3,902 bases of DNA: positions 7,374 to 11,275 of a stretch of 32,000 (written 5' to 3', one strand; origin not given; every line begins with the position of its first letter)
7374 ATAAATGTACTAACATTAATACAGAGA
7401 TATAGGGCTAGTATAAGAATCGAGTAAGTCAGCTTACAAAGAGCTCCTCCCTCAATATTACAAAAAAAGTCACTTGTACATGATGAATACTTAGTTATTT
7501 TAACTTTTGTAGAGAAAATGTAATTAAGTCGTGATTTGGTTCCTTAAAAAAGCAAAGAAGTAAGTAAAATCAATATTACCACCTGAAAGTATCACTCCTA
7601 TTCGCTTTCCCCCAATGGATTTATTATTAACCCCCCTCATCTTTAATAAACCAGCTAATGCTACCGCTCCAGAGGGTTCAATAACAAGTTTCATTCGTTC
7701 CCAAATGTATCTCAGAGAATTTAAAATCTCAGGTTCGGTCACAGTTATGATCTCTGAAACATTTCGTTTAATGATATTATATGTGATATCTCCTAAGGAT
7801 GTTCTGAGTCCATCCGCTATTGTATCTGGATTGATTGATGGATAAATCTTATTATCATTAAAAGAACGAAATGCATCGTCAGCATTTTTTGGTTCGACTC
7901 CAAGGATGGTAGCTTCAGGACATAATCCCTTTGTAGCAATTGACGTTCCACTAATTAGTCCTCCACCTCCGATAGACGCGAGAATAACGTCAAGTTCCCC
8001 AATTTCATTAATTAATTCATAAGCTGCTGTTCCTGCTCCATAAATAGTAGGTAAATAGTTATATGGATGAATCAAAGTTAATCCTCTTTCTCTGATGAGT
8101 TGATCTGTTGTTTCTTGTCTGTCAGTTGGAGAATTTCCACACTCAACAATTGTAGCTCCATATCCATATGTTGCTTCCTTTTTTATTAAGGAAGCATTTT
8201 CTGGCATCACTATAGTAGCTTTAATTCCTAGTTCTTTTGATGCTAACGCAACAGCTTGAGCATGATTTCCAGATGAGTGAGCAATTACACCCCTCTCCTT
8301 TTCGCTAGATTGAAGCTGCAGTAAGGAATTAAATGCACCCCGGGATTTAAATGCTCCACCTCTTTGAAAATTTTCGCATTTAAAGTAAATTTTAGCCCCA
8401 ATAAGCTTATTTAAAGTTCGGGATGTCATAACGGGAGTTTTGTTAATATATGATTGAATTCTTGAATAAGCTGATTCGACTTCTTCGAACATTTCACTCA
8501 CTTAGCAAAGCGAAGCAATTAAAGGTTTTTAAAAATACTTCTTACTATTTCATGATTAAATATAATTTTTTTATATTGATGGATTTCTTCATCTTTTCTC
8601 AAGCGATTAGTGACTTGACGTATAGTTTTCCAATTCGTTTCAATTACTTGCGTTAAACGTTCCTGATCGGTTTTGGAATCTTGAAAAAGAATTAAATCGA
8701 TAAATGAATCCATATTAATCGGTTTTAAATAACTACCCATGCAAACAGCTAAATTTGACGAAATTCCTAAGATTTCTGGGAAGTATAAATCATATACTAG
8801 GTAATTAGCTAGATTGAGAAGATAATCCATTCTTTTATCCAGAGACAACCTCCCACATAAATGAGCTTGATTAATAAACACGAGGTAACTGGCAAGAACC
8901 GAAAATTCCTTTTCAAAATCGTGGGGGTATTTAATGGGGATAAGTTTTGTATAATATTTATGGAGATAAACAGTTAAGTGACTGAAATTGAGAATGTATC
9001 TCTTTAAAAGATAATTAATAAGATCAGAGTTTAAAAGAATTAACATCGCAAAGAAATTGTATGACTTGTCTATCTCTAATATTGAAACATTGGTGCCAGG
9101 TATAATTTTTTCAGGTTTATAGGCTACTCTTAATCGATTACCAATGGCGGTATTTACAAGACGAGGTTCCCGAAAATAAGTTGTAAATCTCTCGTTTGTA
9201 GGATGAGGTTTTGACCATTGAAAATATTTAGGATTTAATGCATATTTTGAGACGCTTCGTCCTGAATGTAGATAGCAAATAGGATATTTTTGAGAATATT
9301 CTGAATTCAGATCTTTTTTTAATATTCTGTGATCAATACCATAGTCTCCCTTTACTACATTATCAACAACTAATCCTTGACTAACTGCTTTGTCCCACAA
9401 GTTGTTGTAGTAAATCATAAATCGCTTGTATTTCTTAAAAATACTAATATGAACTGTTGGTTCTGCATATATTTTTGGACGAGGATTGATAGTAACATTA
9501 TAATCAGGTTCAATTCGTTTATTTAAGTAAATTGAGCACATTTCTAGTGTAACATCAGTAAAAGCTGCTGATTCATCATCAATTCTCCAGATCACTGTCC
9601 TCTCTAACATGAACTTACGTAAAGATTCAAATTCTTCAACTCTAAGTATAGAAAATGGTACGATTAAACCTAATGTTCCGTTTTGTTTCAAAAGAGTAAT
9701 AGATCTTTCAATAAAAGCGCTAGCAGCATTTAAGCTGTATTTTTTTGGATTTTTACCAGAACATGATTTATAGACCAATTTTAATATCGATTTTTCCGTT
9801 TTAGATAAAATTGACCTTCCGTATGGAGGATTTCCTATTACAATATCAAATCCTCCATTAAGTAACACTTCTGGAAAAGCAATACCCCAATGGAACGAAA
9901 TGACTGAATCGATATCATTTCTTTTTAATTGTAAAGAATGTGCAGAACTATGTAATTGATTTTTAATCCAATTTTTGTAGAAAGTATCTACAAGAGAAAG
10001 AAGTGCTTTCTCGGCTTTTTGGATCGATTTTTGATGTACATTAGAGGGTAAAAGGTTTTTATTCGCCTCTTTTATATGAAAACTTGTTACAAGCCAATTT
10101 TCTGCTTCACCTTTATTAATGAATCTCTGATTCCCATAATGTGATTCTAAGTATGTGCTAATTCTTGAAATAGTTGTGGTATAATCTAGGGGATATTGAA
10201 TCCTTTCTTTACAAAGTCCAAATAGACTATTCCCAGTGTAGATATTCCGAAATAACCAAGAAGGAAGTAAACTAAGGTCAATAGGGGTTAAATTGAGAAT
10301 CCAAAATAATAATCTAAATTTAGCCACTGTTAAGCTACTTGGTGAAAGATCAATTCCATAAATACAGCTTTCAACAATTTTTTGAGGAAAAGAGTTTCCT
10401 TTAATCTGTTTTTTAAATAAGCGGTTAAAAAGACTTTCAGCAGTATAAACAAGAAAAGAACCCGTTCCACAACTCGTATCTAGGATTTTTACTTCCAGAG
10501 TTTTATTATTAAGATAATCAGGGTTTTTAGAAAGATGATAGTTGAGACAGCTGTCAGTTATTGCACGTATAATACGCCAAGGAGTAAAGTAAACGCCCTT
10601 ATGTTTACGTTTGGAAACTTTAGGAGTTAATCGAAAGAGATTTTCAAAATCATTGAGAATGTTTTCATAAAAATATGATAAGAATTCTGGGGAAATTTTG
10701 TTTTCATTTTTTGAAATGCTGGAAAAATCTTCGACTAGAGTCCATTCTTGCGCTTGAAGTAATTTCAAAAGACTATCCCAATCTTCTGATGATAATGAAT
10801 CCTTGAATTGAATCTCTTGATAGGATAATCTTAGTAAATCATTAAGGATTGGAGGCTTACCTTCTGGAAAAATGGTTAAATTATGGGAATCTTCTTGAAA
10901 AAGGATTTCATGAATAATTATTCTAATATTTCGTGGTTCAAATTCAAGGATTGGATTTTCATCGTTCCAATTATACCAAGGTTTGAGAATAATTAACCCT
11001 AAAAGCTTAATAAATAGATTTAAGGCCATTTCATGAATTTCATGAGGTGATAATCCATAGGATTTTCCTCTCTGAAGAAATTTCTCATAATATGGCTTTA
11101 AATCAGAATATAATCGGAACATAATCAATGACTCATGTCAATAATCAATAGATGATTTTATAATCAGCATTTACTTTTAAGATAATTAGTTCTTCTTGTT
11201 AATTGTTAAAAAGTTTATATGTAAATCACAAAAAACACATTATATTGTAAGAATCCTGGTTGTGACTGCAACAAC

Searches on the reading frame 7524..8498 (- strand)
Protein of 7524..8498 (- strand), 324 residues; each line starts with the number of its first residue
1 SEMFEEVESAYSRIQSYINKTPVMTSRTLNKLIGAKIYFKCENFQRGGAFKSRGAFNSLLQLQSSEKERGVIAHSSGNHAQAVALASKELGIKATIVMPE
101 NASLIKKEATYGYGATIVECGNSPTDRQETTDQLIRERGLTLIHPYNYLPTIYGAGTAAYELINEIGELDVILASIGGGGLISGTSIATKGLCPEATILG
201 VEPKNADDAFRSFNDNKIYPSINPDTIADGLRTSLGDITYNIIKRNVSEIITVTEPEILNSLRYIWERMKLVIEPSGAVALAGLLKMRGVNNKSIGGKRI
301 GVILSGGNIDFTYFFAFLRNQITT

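Call 64: search_protein_families(library=pfam, proteins=[window:7524-8498:-], max_evalue=0.001)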
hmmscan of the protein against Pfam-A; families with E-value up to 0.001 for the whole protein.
window:7524-8498:- (324 aa): 1 family
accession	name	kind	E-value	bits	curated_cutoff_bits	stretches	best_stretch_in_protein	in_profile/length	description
PF00291.31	PALP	-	2.5e-74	250.7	35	1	15-306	2-295/295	Pyridoxal-phosphate dependent enzyme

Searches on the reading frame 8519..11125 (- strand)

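Call 64: search_protein_families(library=pfam, proteins=[window:8519-11125:-], max_evalue=0.001)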
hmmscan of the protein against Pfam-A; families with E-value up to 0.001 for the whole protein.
window:8519-11125:- (868 aa): 5 families
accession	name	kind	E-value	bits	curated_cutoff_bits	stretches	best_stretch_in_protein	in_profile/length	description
PF07669.17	Eco57I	-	6e-28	98.5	25.3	1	254-517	2-164/171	Eco57I restriction-modification methylase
PF02384.22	N6_Mtase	-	1.8e-12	47.7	20.4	2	149-272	6-97/311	N-6 DNA Methylase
PF12950.13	TaqI_C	-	1.4e-08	35.4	26.5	1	621-731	5-118/118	TaqI-like C-terminal specificity domain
PF01170.24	UPF0020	-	9e-05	22.7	22.3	0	421-448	117-144/197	RMKL-like, methyltransferase domain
PF20473.4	MmeI_Mtase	-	0.00013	21.7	27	0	205-273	14-83/259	MmeI, DNA-methyltransferase domain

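Call 68: search_protein_families(library=padloc, proteins=[window:8519-11125:-], max_evalue=0.001)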
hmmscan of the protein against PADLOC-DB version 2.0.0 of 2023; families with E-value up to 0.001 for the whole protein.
window:8519-11125:- (868 aa): 59 families (the best 25 are shown)
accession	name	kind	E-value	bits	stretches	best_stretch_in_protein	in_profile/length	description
PDLC03604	REase_MTase_IIG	-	1.2e-31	107.6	2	399-517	507-626/1011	Type IIG restriction enzyme-methyltransferase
PDLC02643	DrmMI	-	2.1e-22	76.9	1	373-536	811-980/1347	DrmMI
PDLC03335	MTase_II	-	8e-22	75.6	2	355-517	138-283/607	Type II methyltransferase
PDLC03348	MTase_II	-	2.4e-19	67.3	2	423-546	344-464/727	Type II methyltransferase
PDLC03612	REase_MTase_IIG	-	8.7e-18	61.9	1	392-536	769-914/1247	Type IIG restriction enzyme-methyltransferase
PDLC03267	MTase_II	-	3.6e-17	60.5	1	423-539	104-220/539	Type II methyltransferase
PDLC02521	PglX|PglXI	-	2e-15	53.8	1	208-537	305-590/1174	PglX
PDLC03630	REase_MTase_IIG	-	3e-15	53.1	1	173-543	367-735/1100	Type IIG restriction enzyme-methyltransferase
PDLC03609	REase_MTase_IIG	-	3.4e-15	52.9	1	405-542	537-668/1066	Type IIG restriction enzyme-methyltransferase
PDLC02638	DrmMI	-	6.4e-15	52.4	1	379-489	820-934/935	DrmMI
PDLC04134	mad2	-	6.3e-14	49.7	2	401-509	334-416/492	mads_2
PDLC03600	REase_MTase_IIG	-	1.1e-13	48.1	1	211-529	301-594/1205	Type IIG restriction enzyme-methyltransferase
PDLC03629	REase_MTase_IIG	-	3.1e-13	46.5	1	406-556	551-708/1182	Type IIG restriction enzyme-methyltransferase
PDLC03338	MTase_II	-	5.3e-13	46.5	1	423-528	243-342/604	Type II methyltransferase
PDLC02525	PglX|PglXI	-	6.4e-13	46.2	2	420-516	450-539/607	PglX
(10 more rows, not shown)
